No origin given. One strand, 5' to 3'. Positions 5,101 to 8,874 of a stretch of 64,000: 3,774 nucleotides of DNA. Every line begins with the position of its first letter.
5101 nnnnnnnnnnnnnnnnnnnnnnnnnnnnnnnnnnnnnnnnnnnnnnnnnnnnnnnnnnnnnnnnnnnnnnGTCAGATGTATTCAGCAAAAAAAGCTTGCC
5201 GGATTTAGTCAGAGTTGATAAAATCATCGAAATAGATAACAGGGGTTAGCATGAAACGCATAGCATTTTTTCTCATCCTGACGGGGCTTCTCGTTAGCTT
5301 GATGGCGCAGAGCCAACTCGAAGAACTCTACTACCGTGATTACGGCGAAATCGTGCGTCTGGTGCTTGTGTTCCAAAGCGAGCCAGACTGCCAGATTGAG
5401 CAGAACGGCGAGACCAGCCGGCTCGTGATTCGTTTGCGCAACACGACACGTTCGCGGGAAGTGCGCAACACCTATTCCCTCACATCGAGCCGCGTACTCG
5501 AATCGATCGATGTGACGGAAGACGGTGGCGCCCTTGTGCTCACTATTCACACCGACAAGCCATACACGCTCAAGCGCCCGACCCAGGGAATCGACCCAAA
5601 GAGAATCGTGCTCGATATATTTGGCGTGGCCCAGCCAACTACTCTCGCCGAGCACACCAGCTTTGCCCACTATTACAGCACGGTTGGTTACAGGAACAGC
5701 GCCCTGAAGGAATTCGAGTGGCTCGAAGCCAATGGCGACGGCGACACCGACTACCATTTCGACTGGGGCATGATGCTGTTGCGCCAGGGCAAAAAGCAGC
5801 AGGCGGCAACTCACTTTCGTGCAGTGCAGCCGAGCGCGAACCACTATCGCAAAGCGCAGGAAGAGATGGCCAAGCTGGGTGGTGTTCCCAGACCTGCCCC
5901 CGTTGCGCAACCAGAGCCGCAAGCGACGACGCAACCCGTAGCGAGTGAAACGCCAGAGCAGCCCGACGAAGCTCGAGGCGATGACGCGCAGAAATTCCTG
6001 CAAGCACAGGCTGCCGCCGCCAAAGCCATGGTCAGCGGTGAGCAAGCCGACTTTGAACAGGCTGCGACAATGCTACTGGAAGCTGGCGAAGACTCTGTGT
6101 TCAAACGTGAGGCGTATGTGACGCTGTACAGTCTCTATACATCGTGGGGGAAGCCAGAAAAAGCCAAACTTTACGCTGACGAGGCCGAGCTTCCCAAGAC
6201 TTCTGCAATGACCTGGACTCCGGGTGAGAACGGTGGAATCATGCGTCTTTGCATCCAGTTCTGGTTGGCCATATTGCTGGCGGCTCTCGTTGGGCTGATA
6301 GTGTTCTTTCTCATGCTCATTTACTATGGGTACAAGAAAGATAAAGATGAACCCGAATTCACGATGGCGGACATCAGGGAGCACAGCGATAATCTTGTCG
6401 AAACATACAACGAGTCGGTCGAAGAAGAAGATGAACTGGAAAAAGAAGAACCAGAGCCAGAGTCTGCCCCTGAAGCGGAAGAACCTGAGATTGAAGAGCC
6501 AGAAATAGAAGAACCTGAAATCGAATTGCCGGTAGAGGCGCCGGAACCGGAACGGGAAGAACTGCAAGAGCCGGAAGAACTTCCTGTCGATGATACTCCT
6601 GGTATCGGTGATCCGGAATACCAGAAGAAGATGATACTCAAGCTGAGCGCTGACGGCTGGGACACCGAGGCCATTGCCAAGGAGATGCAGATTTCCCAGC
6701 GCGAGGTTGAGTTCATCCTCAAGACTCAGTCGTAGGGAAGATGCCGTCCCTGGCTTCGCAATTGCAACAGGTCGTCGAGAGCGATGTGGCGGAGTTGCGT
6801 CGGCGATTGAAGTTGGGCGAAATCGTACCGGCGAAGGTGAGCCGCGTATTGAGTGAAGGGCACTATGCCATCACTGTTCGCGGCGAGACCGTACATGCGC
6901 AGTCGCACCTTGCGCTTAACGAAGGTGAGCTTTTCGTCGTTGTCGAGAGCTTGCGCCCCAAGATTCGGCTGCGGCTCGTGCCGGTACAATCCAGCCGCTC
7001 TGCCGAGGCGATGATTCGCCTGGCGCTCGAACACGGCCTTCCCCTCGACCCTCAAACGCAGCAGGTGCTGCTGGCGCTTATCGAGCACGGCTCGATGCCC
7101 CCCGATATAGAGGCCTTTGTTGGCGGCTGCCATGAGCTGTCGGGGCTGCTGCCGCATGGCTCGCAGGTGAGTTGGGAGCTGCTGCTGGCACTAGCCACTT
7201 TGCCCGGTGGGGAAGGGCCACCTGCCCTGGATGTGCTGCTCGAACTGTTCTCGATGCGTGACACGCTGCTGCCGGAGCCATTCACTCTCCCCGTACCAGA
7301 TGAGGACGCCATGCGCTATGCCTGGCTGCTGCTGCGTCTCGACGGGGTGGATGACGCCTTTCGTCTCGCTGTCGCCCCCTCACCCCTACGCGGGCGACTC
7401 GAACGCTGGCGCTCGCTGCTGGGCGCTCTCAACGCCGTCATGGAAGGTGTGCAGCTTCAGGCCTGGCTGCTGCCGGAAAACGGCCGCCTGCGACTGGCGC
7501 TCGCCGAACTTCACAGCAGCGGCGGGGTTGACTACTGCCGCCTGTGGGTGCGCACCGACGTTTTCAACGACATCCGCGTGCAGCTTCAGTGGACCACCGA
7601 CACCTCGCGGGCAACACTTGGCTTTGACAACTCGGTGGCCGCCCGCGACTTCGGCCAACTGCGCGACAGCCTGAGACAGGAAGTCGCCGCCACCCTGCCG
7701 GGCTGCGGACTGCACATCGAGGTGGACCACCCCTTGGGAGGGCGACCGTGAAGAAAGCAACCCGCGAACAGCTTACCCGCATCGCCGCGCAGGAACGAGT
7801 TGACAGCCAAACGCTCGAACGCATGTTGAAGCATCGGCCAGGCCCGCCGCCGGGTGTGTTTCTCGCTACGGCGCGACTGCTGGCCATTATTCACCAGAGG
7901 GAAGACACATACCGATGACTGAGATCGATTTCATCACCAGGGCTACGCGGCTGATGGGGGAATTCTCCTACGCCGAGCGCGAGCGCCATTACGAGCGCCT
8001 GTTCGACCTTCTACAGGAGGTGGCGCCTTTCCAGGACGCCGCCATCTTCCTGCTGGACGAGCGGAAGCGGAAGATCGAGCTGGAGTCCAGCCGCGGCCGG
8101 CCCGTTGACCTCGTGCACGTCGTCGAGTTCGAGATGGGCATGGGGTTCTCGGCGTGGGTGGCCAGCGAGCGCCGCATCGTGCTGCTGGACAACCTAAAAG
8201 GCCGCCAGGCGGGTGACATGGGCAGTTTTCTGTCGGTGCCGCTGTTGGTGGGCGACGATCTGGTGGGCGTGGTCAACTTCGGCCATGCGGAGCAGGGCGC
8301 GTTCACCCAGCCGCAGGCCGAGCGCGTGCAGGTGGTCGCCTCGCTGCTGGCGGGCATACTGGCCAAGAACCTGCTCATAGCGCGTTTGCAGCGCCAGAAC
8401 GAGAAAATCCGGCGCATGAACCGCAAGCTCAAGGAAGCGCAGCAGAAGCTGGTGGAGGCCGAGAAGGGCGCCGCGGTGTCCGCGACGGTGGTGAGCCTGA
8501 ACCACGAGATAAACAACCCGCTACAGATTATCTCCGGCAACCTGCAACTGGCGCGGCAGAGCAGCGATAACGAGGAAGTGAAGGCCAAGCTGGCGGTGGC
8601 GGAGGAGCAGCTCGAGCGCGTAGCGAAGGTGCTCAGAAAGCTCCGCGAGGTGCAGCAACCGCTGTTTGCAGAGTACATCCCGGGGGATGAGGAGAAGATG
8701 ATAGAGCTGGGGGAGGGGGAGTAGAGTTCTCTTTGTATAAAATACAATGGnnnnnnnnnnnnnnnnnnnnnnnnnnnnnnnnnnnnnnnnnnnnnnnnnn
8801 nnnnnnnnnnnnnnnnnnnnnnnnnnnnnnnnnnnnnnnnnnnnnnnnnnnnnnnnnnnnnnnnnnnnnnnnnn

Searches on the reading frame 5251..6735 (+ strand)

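Call 77: search_protein_families(library=pfam, proteins=[window:5251-6735:+], max_evalue=0.001)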
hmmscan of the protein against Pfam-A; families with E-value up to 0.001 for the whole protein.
window:5251-6735:+ (494 aa): 1 family
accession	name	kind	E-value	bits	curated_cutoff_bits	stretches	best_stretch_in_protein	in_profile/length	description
PF19610.4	DUF6115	-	0.00036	21.4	27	1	376-490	33-131/134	Family of unknown function (DUF6115)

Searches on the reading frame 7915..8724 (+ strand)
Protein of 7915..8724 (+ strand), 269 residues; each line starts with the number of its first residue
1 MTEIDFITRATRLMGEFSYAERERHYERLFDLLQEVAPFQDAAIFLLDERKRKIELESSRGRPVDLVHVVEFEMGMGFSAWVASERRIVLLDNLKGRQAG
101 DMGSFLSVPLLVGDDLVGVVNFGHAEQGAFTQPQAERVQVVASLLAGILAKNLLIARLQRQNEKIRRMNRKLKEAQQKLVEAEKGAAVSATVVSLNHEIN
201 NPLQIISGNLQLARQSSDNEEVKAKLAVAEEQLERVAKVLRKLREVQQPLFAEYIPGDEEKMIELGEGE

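Call 36: find_related_loci(query=window:7915-8721:+, collection=genome_contigs, flank=8000)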
Query window:7915-8721:+ (269 aa) in genome_contigs; peptide patterns used: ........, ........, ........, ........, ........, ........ (x = any residue, [..] = any of these).
311 stretches matched a pattern; 212 encode a relative of the query (tblastn E <= 1e-3); the best 80 are kept; 80 distinct loci.
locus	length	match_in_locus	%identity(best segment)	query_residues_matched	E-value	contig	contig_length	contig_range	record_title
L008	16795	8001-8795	46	5-266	3e-77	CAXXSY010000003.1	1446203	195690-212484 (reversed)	MAG: Candidatus Cloacimonadales bacterium isolate 8bd26288-7866-4525-938b-1b6ca6d2c041 genome assembly, contig: contig_3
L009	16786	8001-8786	49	5-263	3e-77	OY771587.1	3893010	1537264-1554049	MAG: Candidatus Cloacimonadales bacterium isolate 1252d336-4e06-4a70-9fd9-88bc0735b540 genome assembly, chromosome: 1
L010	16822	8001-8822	46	1-265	4e-77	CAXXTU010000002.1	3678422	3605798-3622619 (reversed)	MAG: Candidatus Cloacimonadales bacterium isolate 26149a37-5947-436b-81b8-cd4381a243f8 genome assembly, contig: contig_2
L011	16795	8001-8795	45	5-266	2e-76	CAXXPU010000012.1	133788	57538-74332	MAG: Candidatus Cloacimonadales bacterium isolate 70def32f-3baa-4f69-a8d8-f7b86ee1cfd5 genome assembly, contig: contig_1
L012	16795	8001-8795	45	3-265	4e-76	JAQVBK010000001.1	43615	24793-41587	MAG: Candidatus Cloacimonadota bacterium isolate STD2_63 NODE_2954_length_43615_cov_3.199273_Sandtown_D2, whole genome s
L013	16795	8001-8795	45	4-265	7e-73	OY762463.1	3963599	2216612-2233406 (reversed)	MAG: Candidatus Cloacimonadales bacterium isolate 65c66405-a38e-4cb1-a3a4-7640fae4a1c6 genome assembly, chromosome: 1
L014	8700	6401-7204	43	7-269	9e-73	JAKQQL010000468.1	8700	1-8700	MAG: Candidatus Cloacimonadota bacterium isolate USMO_maxbin.155 k141_1446492, whole genome shotgun sequence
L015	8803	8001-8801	40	3-266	1e-71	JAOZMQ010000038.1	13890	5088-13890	MAG: Candidatus Cloacimonadota bacterium isolate GMC3.metabat2.36 GMC3_1296_length_13890_cov_8.742754, whole genome shot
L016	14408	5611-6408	39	4-265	5e-71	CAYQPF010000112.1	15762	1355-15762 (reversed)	MAG TPA_asm: uncultured Candidatus Cloacimonadota bacterium isolate SRP302447_co4_84 genome assembly, contig: NODE_9814_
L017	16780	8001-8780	44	9-265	2e-70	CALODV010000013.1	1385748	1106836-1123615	MAG: Candidatus Cloacimonadales bacterium isolate LOGT_bin.0140 genome assembly, contig: contig_22559, whole genome shot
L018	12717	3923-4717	39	6-265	7e-68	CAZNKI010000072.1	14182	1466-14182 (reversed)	MAG TPA_asm: uncultured Candidatus Cloacimonadota bacterium isolate SRP220891_co1_469 genome assembly, contig: NODE_8177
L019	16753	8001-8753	40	12-257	8e-65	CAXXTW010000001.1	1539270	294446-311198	MAG: Candidatus Cloacimonadales bacterium isolate 9fda2c5a-d3f7-4259-8430-39c718cedffe genome assembly, contig: contig_1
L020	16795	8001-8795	40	4-265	5e-64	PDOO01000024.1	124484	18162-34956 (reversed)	MAG: Candidatus Cloacimonadota bacterium isolate DOLZORAL124_36_10 DolZOral124_scaffold_77, whole genome shotgun sequenc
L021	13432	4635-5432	39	9-269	7e-63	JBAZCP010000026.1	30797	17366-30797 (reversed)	MAG: Candidatus Cloacimonadales bacterium isolate SO_2017_LW2_75 scaffold_3268_c1_LW138R_2017, whole genome shotgun sequ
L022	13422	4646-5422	40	1-255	3e-62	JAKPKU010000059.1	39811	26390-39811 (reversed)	MAG: Candidatus Cloacimonadota bacterium isolate JPAS_maxbin.145 k141_296761, whole genome shotgun sequence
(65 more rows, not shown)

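Call 74: search_protein_families(library=pfam, proteins=[window:7915-8724:+], max_evalue=0.001)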
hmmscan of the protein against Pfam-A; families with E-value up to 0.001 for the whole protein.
window:7915-8724:+ (269 aa): 6 families
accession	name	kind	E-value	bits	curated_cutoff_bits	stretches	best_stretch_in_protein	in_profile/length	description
PF13185.12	GAF_2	-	2.2e-13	51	28.6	1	27-149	9-135/136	GAF domain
PF13492.12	GAF_3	-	1e-09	39.3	27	1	27-148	7-126/129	GAF domain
PF01590.32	GAF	-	2.7e-09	38.1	22.4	1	26-147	6-131/133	GAF domain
PF00512.31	HisKA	-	4.8e-08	33.4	26.9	1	195-246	9-60/66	His Kinase A (phospho-acceptor) domain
PF07568.18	HisKA_2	-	0.00026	21.5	22.3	1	195-245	2-52/76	Histidine kinase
PF14689.11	SPOB_a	-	0.00086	19.3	28.1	0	191-215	15-39/62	Sensor_kinase_SpoOB-type, alpha-helical domain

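Call 85: find_homologous_proteins(query=window:7915-8721:+, max_evalue=1e-40)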
Query window:7915-8721:+ (269 aa): 16 proteins with E <= 1e-40 among 4586 candidates.
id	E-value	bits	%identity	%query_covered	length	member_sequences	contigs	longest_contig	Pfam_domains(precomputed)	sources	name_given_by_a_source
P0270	2.6e-164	563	100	100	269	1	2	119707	PF13185.13,PF01590.33,PF13492.13,PF00512.32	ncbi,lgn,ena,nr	ncbi:MAG: GAF domain-containing protein [Candidatus Cloacimonetes bacterium]|nr:GAF domain-containin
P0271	4.3e-122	425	74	96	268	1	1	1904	PF13185.13,PF01590.33,PF13492.13,PF00512.32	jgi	-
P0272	2.3e-105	370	67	99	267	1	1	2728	PF13185.13,PF01590.33,PF13492.13,PF00512.32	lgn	-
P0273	4.8e-104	366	66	99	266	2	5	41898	PF13185.13,PF01590.33,PF13492.13,PF00512.32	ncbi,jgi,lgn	-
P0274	1.4e-73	266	49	96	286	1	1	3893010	PF13185.13,PF01590.33,PF13492.13,PF00512.32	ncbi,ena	-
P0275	8.9e-70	253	46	97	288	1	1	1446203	PF13185.13,PF01590.33,PF13492.13,PF00512.32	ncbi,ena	-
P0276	6.6e-69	250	46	99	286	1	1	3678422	PF13185.13,PF01590.33,PF13492.13,PF00512.32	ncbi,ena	-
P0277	1.0e-67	247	44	98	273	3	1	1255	PF13185.13,PF01590.33,PF13492.13,PF00512.32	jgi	-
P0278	4.8e-65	238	45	97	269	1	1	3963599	PF13185.13,PF01590.33,PF13492.13,PF00512.32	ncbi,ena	-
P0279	1.2e-64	237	44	96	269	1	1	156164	PF13185.13,PF01590.33,PF13492.13,PF00512.32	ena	-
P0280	1.6e-62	230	44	96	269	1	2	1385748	PF13185.13,PF01590.33,PF13492.13,PF00512.32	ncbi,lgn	-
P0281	6.4e-62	228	42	98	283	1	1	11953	PF13185.13,PF01590.33,PF00512.32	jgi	-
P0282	3.4e-53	199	40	93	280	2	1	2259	PF13185.13,PF01590.33,PF00512.32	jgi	-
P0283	1.0e-51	194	38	98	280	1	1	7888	PF13185.13,PF01590.33,PF00512.32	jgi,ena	-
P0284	2.5e-43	167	36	89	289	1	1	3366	PF13185.13,PF01590.33,PF13492.13,PF00512.32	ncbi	-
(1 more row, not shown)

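Call 86: find_encoding_contigs(protein=P0273, flank=8000, max_places=3)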
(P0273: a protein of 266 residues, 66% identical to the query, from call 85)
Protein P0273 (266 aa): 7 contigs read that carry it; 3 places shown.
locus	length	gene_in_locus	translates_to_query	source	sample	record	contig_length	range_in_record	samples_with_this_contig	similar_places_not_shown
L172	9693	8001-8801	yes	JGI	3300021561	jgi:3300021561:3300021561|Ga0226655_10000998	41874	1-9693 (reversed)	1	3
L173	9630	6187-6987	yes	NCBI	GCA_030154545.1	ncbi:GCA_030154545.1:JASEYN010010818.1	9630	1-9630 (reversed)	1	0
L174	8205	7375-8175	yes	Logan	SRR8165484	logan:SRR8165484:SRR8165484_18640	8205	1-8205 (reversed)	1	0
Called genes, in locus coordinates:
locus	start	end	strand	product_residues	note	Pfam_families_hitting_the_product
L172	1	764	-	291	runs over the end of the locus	PF00483:NTP_transferase, PF12804:NTP_transf_3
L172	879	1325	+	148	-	-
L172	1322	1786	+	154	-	PF00293:NUDIX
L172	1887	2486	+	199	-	PF13338:AbiEi_4, PF17194:AbiEi_3_N (weak)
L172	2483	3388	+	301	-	PF08843:AbiEii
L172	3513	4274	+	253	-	PF04542:Sigma70_r2, PF04539:Sigma70_r3, PF08281:Sigma70_r4_2, PF04545:Sigma70_r4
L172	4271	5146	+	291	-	PF08668:HDOD, PF01966:HD (weak)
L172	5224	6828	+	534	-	-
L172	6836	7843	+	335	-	-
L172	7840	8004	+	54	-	-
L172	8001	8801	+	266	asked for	PF01590:GAF, PF13185:GAF_2, PF13492:GAF_3, PF00512:HisKA (weak)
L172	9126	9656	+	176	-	PF13274:SocA_Panacea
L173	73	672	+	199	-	PF13338:AbiEi_4, PF17194:AbiEi_3_N (weak)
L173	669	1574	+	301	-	PF08843:AbiEii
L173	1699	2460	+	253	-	PF04542:Sigma70_r2, PF04539:Sigma70_r3, PF08281:Sigma70_r4_2, PF04545:Sigma70_r4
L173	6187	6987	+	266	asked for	PF01590:GAF, PF13185:GAF_2, PF13492:GAF_3, PF00512:HisKA (weak)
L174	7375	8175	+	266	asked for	PF01590:GAF, PF13185:GAF_2, PF13492:GAF_3, PF00512:HisKA (weak)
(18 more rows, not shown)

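Call 87: find_encoding_contigs(protein=P0272, flank=3000, max_places=2)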
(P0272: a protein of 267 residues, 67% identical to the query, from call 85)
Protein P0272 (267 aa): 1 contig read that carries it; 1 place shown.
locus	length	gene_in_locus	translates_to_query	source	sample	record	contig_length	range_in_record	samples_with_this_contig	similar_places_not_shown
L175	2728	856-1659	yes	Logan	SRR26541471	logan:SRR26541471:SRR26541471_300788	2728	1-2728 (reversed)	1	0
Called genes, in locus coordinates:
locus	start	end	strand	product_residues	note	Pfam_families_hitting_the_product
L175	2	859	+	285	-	?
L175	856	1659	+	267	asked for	PF01590:GAF, PF13185:GAF_2, PF13492:GAF_3, PF00512:HisKA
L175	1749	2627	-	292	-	-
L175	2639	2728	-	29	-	?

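Call 88: find_encoding_contigs(protein=P0271, flank=3000, max_places=2)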
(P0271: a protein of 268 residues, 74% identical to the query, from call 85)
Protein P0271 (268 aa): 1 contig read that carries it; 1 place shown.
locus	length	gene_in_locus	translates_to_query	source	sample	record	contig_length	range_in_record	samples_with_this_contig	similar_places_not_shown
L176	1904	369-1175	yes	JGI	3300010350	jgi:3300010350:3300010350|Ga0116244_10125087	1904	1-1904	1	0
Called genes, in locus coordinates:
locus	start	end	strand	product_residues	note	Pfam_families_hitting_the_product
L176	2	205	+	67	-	?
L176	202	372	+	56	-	-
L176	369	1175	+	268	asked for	PF01590:GAF, PF13185:GAF_2, PF13492:GAF_3, PF00512:HisKA (weak)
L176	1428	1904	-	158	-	?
